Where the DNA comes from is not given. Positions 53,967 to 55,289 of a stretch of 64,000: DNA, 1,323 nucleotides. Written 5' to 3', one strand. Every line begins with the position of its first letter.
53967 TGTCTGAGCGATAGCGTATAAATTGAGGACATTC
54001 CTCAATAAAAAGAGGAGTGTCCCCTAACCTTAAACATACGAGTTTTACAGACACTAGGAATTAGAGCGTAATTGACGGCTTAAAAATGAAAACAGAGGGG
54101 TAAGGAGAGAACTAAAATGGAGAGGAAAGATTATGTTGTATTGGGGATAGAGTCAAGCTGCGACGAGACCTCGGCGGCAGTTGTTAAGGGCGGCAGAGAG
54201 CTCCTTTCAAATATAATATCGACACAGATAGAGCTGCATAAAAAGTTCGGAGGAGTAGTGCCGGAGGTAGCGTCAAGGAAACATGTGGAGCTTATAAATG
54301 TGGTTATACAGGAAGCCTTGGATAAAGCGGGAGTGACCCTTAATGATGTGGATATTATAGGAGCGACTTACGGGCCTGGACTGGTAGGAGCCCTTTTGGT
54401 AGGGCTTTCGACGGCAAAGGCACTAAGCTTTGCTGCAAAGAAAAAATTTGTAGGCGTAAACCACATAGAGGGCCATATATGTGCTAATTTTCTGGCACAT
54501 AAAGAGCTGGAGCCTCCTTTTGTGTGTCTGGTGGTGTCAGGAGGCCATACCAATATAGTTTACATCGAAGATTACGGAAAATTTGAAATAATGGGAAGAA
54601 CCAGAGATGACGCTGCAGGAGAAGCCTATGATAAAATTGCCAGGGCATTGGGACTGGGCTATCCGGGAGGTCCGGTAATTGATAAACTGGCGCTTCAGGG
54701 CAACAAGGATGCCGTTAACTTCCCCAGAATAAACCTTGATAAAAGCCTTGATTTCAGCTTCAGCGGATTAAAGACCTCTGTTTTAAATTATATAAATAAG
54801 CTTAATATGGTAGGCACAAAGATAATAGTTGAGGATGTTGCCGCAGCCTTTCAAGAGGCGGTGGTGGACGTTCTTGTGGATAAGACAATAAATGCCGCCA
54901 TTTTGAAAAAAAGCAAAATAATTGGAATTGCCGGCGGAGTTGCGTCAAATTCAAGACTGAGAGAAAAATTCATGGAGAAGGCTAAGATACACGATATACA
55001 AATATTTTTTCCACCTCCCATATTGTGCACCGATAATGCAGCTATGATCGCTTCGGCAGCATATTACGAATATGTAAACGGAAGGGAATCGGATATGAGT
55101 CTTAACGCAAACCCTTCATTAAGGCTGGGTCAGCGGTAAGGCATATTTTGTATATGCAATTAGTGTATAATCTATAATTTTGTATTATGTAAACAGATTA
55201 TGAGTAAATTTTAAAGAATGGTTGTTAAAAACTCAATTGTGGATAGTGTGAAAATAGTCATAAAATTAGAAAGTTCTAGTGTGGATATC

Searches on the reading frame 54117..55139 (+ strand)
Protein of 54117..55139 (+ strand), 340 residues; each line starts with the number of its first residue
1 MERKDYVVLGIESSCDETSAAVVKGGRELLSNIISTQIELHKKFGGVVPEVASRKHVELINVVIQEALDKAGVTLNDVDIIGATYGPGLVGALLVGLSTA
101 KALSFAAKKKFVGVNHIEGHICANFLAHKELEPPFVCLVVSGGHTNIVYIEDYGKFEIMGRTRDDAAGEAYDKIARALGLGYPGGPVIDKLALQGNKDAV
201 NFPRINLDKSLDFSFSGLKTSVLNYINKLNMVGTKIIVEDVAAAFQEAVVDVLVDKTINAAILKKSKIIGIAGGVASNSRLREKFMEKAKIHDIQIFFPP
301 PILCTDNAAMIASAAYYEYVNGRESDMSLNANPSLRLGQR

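Call 16: find_encoding_contigs(protein=window:54117-55139:+, flank=6000, max_places=8)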
Protein window:54117-55139:+ (340 aa): no gene with exactly this product is on record in the collection.

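Call 22: find_related_loci(query=window:54117-55139:+, collection=genome_contigs, flank=10000)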
Query window:54117-55139:+ (340 aa) in genome_contigs; peptide patterns used: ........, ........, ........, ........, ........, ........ (x = any residue, [..] = any of these).
208 stretches matched a pattern; 80 encode a relative of the query (tblastn E <= 1e-3); 80 distinct loci.
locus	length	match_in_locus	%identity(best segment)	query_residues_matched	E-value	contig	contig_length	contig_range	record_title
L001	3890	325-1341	71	3-340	2e-171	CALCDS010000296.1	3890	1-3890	MAG TPA_asm: uncultured Clostridiaceae bacterium isolate SRR1561995_bin.132_CONCOCT_v1.1_MAG genome assembly, contig: ER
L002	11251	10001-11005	67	4-337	5e-152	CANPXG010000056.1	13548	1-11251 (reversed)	MAG: uncultured Clostridia bacterium isolate Lapin-003-2__bin74 genome assembly, contig: Lapin-003-2__NODE_4133_length_1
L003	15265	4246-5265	65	1-340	6e-151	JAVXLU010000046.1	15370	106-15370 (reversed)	MAG: Romboutsia sp. isolate CGS6M1-bin53 NODE_3872_length_15370_cov_7.392230, whole genome shotgun sequence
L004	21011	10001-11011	66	4-340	9e-151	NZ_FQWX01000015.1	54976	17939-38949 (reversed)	Asaccharospora irregularis DSM 2635, whole genome shotgun sequence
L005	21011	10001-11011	66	2-337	2e-150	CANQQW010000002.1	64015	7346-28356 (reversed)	MAG: uncultured Clostridia bacterium isolate Lapin-008__bin58 genome assembly, contig: Lapin-008__NODE_548_length_64015_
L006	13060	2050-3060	66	4-340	4e-150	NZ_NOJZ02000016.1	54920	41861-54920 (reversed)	Romboutsia maritimum strain CCRI-22766 CCRI-22766_NODE_16_length_54920_cov_431.192, whole genome shotgun sequence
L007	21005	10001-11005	67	8-340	4e-150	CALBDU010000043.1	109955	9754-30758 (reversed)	MAG TPA_asm: uncultured Clostridium sp. isolate SRR3330203_bin.119_CONCOCT_v1.1_MAG genome assembly, contig: ERZ724088.1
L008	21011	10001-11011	64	1-337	3e-149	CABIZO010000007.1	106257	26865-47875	Peptostreptococcaceae bacterium isolate MGYG-HGUT-00102 genome assembly, contig: .20298_2_47.7, whole genome shotgun seq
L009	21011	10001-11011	66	4-340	4e-149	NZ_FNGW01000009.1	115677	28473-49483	Romboutsia lituseburensis DSM 797, whole genome shotgun sequence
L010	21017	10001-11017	67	3-339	4e-149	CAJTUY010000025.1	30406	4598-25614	MAG TPA_asm: uncultured Clostridia bacterium isolate MGBC113686 genome assembly, contig: MGBC113686.25, whole genome sho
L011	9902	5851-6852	66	4-337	6e-149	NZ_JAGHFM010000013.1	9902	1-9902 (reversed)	MAG: Terrisporobacter sp. isolate MAG.180 k127_36028, whole genome shotgun sequence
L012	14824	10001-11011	64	1-337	1e-148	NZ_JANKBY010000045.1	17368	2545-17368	Terrisporobacter muris strain DSM 29186 NODE_45_length_17368_cov_40.016414, whole genome shotgun sequence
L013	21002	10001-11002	65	4-337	1e-148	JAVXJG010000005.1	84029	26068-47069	MAG: Peptostreptococcaceae bacterium isolate CGS5Y4-bin75 NODE_251_length_84029_cov_95.793567, whole genome shotgun sequ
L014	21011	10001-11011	64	1-337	8e-149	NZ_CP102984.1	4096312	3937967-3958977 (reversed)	Terrisporobacter petrolearius strain JCM 19845 chromosome, complete genome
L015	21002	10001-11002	64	4-337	2e-148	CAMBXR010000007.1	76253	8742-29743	MAG: uncultured Clostridium sp. isolate SRR15732362_bin.6_metaWRAP_v1.3_MAG genome assembly, contig: ERZ9426289.55, whol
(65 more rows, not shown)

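Call 23: find_homologous_proteins(query=window:54117-55139:+, max_evalue=1e-100)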
Query window:54117-55139:+ (340 aa): 7977 proteins with E <= 1e-100 among 8000 candidates; the best 120 are listed.
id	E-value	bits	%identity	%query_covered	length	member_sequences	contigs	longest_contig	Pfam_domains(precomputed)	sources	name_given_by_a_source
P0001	4.2e-218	741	100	100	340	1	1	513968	PF00814.32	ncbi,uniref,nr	ncbi:tRNA N6-adenosine threonylcarbamoyltransferase [Oxobacter pfennigii]|uniref:tRNA N6-adenosine t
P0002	6.5e-173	593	78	99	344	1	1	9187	PF02543.22,PF00814.32,PF22521.3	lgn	-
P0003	1.2e-172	592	78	100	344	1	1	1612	PF01869.27,PF00814.32,PF22521.3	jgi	jgi:N6-L-threonylcarbamoyladenine synthase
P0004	5.2e-171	586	78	99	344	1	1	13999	PF02543.22,PF00814.32,PF22521.3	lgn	-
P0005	5.6e-171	586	79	99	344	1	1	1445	PF02543.22,PF00814.32,PF22521.3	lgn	-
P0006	1.7e-170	585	75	100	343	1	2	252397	PF02543.22,PF00814.32,PF22521.3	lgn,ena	-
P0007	4.0e-170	583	76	100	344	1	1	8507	PF02543.22,PF00814.32,PF22521.3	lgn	-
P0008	4.8e-170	583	75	99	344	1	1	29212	PF02543.22,PF00814.32,PF22521.3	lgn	-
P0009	6.8e-170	583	76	100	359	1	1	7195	PF02543.22,PF00814.32,PF22521.3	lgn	-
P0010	2.6e-168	577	75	99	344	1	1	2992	PF02543.22,PF00814.32,PF22521.3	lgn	-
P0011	2.8e-167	574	75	100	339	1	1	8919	PF02543.22,PF00814.32,PF22521.3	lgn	-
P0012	1.0e-166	572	74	99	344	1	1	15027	PF01869.27,PF02543.22,PF00814.32,PF22521.3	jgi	-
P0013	1.0e-166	572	74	100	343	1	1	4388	PF00814.32,PF22521.3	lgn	-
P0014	2.1e-166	571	74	100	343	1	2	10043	PF00814.32,PF22521.3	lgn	-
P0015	4.2e-166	570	76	99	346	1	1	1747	PF00814.32,PF22521.3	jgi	jgi:N6-L-threonylcarbamoyladenine synthase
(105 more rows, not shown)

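Call 24: find_encoding_contigs(protein=P0001, flank=10000, max_places=4)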
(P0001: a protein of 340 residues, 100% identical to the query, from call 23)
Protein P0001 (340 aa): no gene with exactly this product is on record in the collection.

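Call 25: find_encoding_contigs(protein=P0006, flank=10000, max_places=4)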
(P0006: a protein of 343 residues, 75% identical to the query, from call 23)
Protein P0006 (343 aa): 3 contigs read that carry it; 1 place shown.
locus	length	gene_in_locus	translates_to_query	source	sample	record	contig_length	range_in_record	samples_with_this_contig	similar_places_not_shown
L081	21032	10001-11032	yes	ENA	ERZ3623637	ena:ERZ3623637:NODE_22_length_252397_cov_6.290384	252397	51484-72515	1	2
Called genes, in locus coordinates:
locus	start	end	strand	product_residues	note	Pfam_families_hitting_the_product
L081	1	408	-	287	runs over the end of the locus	PF00146:NADHdh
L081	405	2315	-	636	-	PF00662:Proton_antipo_N (weak), PF00361:Proton_antipo_M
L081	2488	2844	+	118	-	PF17032:Zn_ribbon_15, PF13240:Zn_Ribbon_1 (weak)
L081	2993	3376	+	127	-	PF12773:DZR (weak), PF13248:Zn_ribbon_3 (faint), PF24460:DUF7575 (weak), PF13240:Zn_Ribbon_1 (weak)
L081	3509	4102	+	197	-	PF00440:TetR_N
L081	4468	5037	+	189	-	PF00156:Pribosyltran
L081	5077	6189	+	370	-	PF02608:Bmp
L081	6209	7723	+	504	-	PF13476:AAA_23 (weak), PF00005:ABC_tran, PF13304:AAA_21 (faint), PF00005:ABC_tran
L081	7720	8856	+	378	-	PF02653:BPD_transp_2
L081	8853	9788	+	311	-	PF02653:BPD_transp_2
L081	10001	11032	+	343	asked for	PF00814:TsaD, PF02543:Carbam_trans_N (faint), PF22521:HypF_C_2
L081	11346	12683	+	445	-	PF04055:Radical_SAM, PF17820:PDZ_6 (weak), PF04459:DUF512 (weak)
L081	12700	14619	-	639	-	PF00005:ABC_tran, PF02463:SMC_N (faint), PF13555:AAA_29 (faint), PF00004:AAA (faint), PF13304:AAA_21 (faint), PF12848:ABC_tran_Xtn, PF00005:ABC_tran, PF16326:ABC_tran_CTD, +1 more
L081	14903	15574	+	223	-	PF06971:Put_DNA-bind_N, PF02629:CoA_binding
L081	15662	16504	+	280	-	PF03780:Asp23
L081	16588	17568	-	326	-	PF25160:LdpA_Fe-S-bd (faint), PF00248:Aldo_ket_red, PF00037:Fer4 (weak), PF12837:Fer4_6 (weak), PF13187:Fer4_9 (weak), PF13237:Fer4_10 (weak), PF14697:Fer4_21 (weak), PF12838:Fer4_7, +1 more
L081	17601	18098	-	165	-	PF18917:LiaI-LiaF-like_TM1 (weak), PF22570:LiaF-TM (weak)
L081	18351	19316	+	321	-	-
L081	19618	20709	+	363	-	PF04015:DUF362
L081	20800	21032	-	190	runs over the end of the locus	-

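Call 28: find_encoding_contigs(protein=P0002, flank=10000, max_places=3)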
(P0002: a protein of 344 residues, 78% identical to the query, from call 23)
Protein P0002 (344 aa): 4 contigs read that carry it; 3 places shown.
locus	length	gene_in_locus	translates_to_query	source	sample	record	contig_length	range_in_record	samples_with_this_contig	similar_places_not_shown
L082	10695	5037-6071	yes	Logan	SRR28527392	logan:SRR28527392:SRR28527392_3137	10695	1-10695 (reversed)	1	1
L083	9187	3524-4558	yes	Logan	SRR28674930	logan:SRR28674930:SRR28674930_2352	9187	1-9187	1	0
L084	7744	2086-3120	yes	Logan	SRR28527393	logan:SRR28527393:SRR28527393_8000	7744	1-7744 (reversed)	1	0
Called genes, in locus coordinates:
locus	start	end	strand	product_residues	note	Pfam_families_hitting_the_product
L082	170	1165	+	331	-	PF01757:Acyl_transf_3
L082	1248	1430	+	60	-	-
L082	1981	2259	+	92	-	PF10719:ComFB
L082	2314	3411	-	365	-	PF01551:Peptidase_M23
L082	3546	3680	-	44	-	-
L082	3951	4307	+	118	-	PF17032:Zn_ribbon_15, PF24463:DUF7577 (faint), PF13240:Zn_Ribbon_1 (weak)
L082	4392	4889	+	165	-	PF13240:Zn_Ribbon_1, PF13248:Zn_ribbon_3 (weak)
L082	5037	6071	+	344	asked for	PF00814:TsaD, PF02543:Carbam_trans_N (weak), PF22521:HypF_C_2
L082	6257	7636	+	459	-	PF04055:Radical_SAM, PF17820:PDZ_6, PF04459:DUF512 (faint)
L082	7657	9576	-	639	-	PF00005:ABC_tran, PF02463:SMC_N (faint), PF13555:AAA_29 (faint), PF01926:MMR_HSR1 (faint), PF13304:AAA_21 (faint), PF12848:ABC_tran_Xtn, PF00005:ABC_tran, PF16326:ABC_tran_CTD, +2 more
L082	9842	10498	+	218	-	PF06971:Put_DNA-bind_N, PF02629:CoA_binding, PF01408:GFO_IDH_MocA (weak)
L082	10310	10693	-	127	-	?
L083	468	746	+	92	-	PF10719:ComFB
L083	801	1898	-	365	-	PF01551:Peptidase_M23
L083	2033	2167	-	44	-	-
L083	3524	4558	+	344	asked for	PF00814:TsaD, PF02543:Carbam_trans_N (weak), PF22521:HypF_C_2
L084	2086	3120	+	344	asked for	PF00814:TsaD, PF02543:Carbam_trans_N (weak), PF22521:HypF_C_2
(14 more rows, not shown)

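Call 29: find_encoding_contigs(protein=P0004, flank=10000, max_places=3)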
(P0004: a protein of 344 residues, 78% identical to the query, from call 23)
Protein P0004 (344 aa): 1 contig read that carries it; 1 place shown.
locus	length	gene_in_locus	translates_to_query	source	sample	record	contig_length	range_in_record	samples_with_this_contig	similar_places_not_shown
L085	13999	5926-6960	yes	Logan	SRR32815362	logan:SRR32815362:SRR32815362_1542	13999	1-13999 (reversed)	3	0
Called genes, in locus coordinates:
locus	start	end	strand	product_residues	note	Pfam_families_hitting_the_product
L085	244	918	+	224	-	PF00156:Pribosyltran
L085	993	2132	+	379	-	PF02608:Bmp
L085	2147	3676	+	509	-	PF02463:SMC_N (faint), PF00005:ABC_tran, PF13304:AAA_21 (faint), PF00005:ABC_tran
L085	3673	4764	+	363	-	PF02653:BPD_transp_2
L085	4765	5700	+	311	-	PF02653:BPD_transp_2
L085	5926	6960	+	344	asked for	PF00814:TsaD, PF02543:Carbam_trans_N (weak), PF22521:HypF_C_2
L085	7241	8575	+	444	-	PF04055:Radical_SAM, PF00595:PDZ (weak), PF13180:PDZ_2 (weak), PF17820:PDZ_6, PF04459:DUF512 (weak)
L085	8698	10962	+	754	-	PF14417:MEDS, PF00512:HisKA, PF13589:HATPase_c_3 (faint), PF02518:HATPase_c, PF14501:HATPase_c_5 (faint), PF00072:Response_reg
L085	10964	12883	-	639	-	PF00005:ABC_tran, PF02463:SMC_N (faint), PF13555:AAA_29 (faint), PF13304:AAA_21 (faint), PF13401:AAA_22 (faint), PF12848:ABC_tran_Xtn, PF00005:ABC_tran, PF16326:ABC_tran_CTD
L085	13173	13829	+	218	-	PF06971:Put_DNA-bind_N, PF02629:CoA_binding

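Call 30: find_encoding_contigs(protein=P0008, flank=10000, max_places=3)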
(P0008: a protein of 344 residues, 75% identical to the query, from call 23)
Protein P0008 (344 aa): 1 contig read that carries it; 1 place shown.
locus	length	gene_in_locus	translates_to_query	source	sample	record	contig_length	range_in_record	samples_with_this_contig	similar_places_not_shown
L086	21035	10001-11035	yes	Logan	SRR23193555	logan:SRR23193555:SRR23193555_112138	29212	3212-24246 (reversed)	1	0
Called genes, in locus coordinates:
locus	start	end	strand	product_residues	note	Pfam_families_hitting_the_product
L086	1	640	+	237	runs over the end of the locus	PF00571:CBS (weak), PF22190:TTHA0829-like_ACT (weak)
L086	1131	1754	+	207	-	PF27111:Rv1352 (weak)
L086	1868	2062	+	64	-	-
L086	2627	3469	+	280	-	PF13485:Peptidase_MA_2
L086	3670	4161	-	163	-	PF00149:Metallophos (faint), PF12850:Metallophos_2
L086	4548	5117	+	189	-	PF00156:Pribosyltran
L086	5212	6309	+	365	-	PF02608:Bmp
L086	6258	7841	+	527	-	PF00005:ABC_tran, PF02463:SMC_N (weak), PF13304:AAA_21 (faint), PF00005:ABC_tran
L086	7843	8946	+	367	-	PF02653:BPD_transp_2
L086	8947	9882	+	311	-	PF02653:BPD_transp_2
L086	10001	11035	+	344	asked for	PF00814:TsaD, PF02543:Carbam_trans_N (faint), PF22521:HypF_C_2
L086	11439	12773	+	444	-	PF19238:Radical_SAM_2 (faint), PF04055:Radical_SAM, PF17820:PDZ_6 (weak), PF04459:DUF512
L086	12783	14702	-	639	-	PF00005:ABC_tran, PF02463:SMC_N (faint), PF03193:RsgA_GTPase (faint), PF13555:AAA_29 (faint), PF00004:AAA (faint), PF12848:ABC_tran_Xtn, PF00005:ABC_tran, PF16326:ABC_tran_CTD, +3 more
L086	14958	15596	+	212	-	PF06971:Put_DNA-bind_N, PF02629:CoA_binding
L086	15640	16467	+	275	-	PF03780:Asp23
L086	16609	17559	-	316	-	PF25160:LdpA_Fe-S-bd (faint), PF00248:Aldo_ket_red, PF13187:Fer4_9, PF00037:Fer4 (weak), PF12838:Fer4_7, PF13237:Fer4_10, PF14697:Fer4_21, PF00037:Fer4 (weak), +3 more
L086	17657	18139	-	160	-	PF18917:LiaI-LiaF-like_TM1 (weak), PF22570:LiaF-TM (faint)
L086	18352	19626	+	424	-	PF01471:PG_binding_1, PF01476:LysM, PF00246:Peptidase_M14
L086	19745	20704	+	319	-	-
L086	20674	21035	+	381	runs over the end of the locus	PF04015:DUF362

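Call 74: search_protein_families(library=pfam, proteins=[window:54117-55139:+], max_evalue=1)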
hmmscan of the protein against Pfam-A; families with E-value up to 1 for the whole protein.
window:54117-55139:+ (340 aa): 4 families
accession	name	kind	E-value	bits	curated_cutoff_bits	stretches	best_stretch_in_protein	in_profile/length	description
PF00814.31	TsaD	-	6.5e-98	328.1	24.8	1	28-312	1-263/264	tRNA N6-adenosine threonylcarbamoyltransferase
PF22521.2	HypF_C_2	-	2.4e-05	24.6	27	1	232-307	160-235/241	Carbamoyltransferase, Kae1-like Domain, second subdomain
PF02543.21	Carbam_trans_N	-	0.00082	19.3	24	1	228-297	263-332/346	Carbamoyltransferase N-terminus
PF01869.26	BcrAD_BadFG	-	0.0089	16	31.5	1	47-285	31-240/271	BadF/BadG/BcrA/BcrD ATPase family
